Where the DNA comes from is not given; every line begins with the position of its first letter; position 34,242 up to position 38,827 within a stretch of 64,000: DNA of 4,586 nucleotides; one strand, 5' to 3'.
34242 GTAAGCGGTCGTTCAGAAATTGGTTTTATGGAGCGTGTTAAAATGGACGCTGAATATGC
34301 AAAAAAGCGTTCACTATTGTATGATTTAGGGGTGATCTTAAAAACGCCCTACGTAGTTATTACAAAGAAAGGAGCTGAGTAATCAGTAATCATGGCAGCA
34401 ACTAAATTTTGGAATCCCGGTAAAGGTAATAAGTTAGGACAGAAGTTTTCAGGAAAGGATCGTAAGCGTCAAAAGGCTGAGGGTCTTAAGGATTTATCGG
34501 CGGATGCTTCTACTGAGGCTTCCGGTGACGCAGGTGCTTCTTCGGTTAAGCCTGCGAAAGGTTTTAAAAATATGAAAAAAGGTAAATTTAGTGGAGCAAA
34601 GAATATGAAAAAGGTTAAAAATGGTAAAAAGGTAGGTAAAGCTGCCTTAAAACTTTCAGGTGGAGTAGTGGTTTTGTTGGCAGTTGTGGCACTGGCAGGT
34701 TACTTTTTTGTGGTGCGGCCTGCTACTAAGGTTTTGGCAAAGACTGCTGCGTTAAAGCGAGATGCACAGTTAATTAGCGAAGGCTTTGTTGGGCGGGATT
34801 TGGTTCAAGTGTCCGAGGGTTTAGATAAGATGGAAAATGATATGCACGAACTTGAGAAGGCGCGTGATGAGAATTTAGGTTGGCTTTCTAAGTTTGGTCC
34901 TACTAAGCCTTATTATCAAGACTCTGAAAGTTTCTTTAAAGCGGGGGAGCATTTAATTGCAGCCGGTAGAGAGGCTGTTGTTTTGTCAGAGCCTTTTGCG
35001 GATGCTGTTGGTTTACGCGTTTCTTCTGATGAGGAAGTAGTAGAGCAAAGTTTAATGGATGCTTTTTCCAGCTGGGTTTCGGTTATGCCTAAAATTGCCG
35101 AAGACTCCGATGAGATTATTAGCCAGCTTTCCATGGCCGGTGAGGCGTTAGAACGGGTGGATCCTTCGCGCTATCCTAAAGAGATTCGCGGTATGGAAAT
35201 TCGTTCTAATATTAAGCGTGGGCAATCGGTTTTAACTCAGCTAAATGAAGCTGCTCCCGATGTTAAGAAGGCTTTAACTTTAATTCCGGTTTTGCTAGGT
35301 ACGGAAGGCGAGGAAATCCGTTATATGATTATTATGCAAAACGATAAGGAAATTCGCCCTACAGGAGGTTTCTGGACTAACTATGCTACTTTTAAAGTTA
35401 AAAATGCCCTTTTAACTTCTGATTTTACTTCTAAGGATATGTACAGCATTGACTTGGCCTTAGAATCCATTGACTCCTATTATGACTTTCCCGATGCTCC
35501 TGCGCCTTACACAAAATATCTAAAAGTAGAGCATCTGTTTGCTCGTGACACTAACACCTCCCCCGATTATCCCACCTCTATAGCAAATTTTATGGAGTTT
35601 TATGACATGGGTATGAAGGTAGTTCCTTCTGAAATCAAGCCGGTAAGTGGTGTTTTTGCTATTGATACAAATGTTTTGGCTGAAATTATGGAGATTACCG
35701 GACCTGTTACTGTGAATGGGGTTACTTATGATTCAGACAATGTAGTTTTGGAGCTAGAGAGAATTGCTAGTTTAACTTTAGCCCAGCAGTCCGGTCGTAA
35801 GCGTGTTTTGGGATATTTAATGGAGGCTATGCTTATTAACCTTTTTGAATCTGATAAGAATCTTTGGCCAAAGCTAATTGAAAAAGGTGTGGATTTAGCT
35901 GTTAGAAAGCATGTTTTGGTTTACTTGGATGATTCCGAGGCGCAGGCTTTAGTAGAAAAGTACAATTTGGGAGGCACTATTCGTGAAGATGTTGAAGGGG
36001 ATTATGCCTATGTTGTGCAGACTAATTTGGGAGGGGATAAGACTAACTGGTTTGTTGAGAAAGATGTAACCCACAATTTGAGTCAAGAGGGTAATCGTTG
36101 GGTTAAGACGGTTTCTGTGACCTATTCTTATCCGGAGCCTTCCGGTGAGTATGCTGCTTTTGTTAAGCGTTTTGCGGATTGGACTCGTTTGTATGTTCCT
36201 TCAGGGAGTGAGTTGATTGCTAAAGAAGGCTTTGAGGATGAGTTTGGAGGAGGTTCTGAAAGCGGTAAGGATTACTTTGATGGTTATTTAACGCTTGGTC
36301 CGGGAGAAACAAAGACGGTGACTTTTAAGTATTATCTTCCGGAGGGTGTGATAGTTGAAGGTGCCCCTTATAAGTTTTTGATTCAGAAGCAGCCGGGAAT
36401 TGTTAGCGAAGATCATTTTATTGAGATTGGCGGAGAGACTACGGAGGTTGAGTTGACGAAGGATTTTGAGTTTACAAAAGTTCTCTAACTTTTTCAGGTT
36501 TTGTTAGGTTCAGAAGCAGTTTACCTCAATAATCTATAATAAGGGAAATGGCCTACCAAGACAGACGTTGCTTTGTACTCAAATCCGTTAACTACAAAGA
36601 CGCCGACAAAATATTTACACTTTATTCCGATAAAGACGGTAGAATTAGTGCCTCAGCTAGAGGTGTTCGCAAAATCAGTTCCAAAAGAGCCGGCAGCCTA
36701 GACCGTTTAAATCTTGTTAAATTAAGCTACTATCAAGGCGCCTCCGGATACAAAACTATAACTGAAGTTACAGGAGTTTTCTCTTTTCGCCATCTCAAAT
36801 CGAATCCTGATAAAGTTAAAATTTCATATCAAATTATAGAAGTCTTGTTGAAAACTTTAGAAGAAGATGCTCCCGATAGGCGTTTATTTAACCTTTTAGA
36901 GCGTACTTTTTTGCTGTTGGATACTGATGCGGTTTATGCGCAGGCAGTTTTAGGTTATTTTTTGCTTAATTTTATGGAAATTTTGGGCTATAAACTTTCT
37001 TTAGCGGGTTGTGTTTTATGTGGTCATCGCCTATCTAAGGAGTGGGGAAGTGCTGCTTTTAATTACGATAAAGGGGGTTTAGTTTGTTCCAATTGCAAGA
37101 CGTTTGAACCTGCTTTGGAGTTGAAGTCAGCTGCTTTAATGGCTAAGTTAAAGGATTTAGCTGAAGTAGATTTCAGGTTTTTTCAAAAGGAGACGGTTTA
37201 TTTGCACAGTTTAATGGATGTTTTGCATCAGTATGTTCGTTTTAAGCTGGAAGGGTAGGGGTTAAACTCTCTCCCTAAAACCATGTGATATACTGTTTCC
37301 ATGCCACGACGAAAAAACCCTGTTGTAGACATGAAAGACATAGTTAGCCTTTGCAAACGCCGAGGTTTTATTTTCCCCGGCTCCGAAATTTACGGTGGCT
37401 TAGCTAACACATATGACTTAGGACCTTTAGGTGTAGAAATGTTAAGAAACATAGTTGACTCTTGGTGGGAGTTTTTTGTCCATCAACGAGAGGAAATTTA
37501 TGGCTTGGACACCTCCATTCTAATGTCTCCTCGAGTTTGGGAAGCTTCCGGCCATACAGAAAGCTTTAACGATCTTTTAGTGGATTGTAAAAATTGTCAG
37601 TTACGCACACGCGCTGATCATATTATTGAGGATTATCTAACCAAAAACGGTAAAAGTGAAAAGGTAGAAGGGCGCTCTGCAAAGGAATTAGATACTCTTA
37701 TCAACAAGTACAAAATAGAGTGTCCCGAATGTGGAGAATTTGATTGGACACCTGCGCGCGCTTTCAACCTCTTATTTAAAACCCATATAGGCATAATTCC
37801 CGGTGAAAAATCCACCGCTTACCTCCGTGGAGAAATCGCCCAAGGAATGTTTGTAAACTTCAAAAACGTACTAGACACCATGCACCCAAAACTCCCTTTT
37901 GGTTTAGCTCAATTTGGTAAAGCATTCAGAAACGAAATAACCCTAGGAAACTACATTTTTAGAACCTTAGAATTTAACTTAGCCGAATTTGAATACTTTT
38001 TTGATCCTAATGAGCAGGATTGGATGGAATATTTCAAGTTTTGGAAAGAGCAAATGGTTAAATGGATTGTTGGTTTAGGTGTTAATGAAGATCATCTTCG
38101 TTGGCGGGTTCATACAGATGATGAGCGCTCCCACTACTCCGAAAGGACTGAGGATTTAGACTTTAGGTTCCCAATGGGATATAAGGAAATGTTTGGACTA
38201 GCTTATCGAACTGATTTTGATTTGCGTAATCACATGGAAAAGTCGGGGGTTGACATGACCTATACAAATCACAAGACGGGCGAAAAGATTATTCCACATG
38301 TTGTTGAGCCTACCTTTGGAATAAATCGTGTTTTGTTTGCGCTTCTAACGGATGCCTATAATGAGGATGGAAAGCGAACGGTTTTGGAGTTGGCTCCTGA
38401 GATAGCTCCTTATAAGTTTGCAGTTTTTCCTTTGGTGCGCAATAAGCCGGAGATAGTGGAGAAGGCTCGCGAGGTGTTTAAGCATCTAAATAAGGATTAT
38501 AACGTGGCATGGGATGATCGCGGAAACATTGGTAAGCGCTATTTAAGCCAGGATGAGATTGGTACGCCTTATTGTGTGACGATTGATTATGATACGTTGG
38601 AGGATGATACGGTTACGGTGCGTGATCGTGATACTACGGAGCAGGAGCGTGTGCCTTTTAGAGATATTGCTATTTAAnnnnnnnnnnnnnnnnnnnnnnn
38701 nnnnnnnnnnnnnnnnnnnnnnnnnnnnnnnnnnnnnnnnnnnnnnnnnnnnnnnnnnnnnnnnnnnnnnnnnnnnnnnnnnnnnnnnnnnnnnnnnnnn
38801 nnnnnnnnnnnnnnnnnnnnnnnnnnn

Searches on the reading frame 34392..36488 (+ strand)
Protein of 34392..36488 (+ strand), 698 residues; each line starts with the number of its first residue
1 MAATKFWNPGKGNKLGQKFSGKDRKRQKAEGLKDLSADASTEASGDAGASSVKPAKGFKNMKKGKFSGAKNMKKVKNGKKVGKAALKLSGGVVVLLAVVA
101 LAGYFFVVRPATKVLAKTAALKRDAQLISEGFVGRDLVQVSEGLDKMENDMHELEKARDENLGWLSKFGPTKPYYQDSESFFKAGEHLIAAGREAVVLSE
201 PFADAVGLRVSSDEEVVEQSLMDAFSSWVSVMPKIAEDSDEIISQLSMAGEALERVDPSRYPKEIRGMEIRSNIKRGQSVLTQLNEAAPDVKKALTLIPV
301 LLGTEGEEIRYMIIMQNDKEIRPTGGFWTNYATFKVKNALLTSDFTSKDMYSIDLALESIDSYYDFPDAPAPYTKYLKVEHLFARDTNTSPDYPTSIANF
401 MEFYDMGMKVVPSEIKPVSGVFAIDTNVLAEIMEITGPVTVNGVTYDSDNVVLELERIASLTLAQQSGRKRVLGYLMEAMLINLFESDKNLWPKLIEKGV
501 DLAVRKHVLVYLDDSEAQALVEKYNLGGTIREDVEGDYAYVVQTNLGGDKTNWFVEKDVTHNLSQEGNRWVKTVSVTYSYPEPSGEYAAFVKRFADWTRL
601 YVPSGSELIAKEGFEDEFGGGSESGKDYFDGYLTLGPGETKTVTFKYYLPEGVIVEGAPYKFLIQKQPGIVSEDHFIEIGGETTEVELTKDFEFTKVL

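Call 17: search_protein_families(library=pfam, proteins=[window:34392-36488:+], max_evalue=0.00001)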
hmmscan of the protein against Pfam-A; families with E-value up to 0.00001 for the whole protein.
window:34392-36488:+ (698 aa): 1 family
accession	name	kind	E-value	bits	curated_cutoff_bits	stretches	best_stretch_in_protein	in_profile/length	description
PF13196.11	DUF4012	-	8e-18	65.8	28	1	309-456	4-140/144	Protein of unknown function (DUF4012)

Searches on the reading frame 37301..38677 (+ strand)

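Call 17: search_protein_families(library=pfam, proteins=[window:37301-38677:+], max_evalue=0.00001)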
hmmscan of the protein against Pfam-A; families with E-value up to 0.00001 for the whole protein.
window:37301-38677:+ (458 aa): 2 families
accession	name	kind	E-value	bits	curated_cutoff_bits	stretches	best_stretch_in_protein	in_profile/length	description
PF03129.25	HGTP_anticodon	-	7.8e-19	68.1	21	1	373-456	2-87/94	Anticodon binding domain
PF00587.30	tRNA-synt_2b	-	1.3e-06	29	29.3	1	174-349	12-176/179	tRNA synthetase class II core domain (G, H, P, S and T)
